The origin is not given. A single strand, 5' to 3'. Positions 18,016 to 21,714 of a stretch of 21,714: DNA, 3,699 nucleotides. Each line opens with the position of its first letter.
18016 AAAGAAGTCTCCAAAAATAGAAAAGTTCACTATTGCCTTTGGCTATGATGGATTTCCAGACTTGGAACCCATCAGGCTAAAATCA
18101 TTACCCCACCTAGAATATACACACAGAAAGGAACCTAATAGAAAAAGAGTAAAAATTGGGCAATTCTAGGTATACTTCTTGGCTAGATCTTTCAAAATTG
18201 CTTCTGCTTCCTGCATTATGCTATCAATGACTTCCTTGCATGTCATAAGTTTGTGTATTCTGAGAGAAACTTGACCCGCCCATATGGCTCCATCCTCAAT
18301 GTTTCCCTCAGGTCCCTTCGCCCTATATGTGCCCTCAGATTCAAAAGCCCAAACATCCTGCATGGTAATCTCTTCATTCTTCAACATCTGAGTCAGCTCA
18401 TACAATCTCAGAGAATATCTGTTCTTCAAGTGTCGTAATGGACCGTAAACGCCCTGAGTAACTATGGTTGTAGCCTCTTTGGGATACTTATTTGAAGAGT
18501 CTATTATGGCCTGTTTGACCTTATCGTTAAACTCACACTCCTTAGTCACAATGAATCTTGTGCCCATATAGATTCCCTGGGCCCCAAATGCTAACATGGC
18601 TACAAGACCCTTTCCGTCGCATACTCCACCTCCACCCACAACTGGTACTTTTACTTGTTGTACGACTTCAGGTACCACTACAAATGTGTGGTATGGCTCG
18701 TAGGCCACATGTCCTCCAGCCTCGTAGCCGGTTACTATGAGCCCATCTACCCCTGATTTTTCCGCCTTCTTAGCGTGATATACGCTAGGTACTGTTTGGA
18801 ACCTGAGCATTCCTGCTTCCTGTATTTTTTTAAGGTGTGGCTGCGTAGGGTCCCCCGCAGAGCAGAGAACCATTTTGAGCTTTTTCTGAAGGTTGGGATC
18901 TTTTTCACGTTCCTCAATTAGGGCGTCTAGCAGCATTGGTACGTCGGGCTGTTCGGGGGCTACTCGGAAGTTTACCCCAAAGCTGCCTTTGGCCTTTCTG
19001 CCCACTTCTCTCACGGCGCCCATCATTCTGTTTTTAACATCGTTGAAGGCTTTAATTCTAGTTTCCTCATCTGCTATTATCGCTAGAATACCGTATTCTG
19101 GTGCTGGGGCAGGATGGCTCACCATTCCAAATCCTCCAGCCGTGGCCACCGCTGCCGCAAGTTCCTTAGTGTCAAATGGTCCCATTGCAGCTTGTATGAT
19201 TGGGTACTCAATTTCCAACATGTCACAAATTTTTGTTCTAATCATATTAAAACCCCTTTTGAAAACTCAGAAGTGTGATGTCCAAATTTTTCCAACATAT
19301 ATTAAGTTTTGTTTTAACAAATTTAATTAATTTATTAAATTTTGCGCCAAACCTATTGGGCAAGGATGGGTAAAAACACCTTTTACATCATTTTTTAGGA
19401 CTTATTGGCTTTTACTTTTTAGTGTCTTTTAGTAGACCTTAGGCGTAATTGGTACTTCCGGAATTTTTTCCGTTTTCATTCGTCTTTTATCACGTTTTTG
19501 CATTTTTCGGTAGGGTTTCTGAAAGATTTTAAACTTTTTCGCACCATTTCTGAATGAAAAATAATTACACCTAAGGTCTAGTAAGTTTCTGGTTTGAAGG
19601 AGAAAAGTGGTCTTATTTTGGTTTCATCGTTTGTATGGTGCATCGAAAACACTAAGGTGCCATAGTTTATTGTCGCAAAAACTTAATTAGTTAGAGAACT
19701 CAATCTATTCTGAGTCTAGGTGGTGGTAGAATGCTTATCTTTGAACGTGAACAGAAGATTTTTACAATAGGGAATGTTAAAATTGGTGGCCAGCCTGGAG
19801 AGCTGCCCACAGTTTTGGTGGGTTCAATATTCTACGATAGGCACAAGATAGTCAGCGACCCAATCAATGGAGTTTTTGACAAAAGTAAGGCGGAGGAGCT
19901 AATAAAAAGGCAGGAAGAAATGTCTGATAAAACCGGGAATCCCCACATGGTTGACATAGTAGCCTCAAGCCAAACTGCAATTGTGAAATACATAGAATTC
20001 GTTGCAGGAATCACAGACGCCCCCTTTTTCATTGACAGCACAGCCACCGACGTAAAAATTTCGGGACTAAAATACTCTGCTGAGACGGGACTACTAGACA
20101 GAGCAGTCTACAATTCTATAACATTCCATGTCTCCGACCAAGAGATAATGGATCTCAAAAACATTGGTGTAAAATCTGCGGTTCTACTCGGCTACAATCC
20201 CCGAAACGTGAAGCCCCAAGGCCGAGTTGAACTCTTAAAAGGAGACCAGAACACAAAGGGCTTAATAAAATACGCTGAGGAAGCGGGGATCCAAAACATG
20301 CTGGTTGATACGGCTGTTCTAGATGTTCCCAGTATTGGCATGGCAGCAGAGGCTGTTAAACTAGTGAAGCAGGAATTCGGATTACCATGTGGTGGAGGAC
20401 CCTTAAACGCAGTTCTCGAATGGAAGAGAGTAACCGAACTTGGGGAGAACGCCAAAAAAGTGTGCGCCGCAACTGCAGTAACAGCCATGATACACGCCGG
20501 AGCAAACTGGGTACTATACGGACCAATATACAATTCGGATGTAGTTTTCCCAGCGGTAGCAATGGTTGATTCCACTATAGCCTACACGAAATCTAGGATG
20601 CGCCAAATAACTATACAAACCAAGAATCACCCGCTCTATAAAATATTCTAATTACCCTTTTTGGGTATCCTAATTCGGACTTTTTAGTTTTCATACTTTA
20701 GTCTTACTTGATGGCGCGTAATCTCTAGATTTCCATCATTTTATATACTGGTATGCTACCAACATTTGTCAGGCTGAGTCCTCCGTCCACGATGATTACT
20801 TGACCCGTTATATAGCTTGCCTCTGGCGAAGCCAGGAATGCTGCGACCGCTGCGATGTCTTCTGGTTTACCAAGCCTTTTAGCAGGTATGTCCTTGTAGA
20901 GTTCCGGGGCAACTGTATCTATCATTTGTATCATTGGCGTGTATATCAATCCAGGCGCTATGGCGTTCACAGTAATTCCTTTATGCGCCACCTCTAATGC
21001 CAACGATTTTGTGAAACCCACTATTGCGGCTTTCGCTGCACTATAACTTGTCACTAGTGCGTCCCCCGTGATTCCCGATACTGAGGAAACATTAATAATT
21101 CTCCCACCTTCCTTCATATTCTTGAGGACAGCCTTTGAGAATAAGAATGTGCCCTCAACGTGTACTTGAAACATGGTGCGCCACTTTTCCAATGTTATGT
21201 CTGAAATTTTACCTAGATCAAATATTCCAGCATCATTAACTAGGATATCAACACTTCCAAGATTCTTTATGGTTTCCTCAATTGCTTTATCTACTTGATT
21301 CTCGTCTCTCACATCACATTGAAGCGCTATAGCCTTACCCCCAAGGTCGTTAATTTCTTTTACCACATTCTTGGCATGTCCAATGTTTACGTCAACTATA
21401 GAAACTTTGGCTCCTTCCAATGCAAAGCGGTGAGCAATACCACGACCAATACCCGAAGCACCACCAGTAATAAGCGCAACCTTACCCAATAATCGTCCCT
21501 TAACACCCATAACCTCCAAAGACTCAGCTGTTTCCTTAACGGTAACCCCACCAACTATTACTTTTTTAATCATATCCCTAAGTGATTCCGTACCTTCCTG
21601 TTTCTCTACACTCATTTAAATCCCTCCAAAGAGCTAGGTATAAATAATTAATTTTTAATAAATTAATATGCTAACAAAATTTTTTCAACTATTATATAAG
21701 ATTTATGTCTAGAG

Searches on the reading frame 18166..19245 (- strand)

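Call 8: search_protein_families(library=pfam, proteins=[window:18166-19245:-], max_evalue=0.001)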
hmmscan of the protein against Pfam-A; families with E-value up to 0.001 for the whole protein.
window:18166-19245:- (359 aa): 3 families
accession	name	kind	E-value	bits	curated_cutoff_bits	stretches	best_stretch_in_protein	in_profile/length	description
PF03060.21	NMO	-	3.6e-54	184.8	28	1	5-346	3-331/331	Nitronate monooxygenase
PF01070.24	FMN_dh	-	7.3e-08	32.3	24.9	1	151-245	225-319/350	FMN-dependent dehydrogenase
PF00478.31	IMPDH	-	1.8e-07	30.9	25.6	0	2-44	23-65/345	IMP dehydrogenase / GMP reductase domain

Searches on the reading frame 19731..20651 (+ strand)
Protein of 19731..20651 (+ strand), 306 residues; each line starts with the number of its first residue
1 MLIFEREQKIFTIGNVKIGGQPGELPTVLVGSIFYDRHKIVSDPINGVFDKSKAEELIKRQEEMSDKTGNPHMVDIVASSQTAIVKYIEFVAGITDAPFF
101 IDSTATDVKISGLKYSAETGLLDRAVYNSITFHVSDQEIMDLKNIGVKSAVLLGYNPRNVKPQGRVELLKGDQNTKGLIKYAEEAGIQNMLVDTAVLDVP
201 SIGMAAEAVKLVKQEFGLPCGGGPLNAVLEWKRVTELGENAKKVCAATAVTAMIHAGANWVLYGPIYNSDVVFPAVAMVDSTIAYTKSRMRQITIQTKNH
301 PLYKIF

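Call 67: search_protein_families(library=pfam, proteins=[window:19731-20651:+], max_evalue=0.001)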
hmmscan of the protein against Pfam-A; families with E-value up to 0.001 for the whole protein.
window:19731-20651:+ (306 aa): 1 family
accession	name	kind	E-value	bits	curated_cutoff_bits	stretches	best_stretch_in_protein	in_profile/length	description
PF02007.24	MtrH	-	3.4e-96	322.3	22.8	1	6-288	1-292/299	Tetrahydromethanopterin S-methyltransferase MtrH subunit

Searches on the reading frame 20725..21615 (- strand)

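Call 67: search_protein_families(library=pfam, proteins=[window:20725-21615:-], max_evalue=0.001)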
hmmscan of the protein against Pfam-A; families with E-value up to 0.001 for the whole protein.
window:20725-21615:- (296 aa): 5 families
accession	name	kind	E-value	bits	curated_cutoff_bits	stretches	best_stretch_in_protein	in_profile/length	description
PF13561.12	adh_short_C2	-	2.8e-70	237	27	1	53-281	3-236/236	Enoyl-(Acyl carrier protein) reductase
PF00106.31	adh_short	-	4.9e-60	202.8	26.6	1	45-231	1-189/195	short chain dehydrogenase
PF08659.16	KR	-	1.2e-19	71.3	22.6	1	47-204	3-162/180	KR domain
PF23441.1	SDR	-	0.00016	21.6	27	1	45-280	8-255/258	SDR-like rossmann domain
PF01073.25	3Beta_HSD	-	0.00016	21.3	22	1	48-158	1-98/280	3-beta hydroxysteroid dehydrogenase/isomerase family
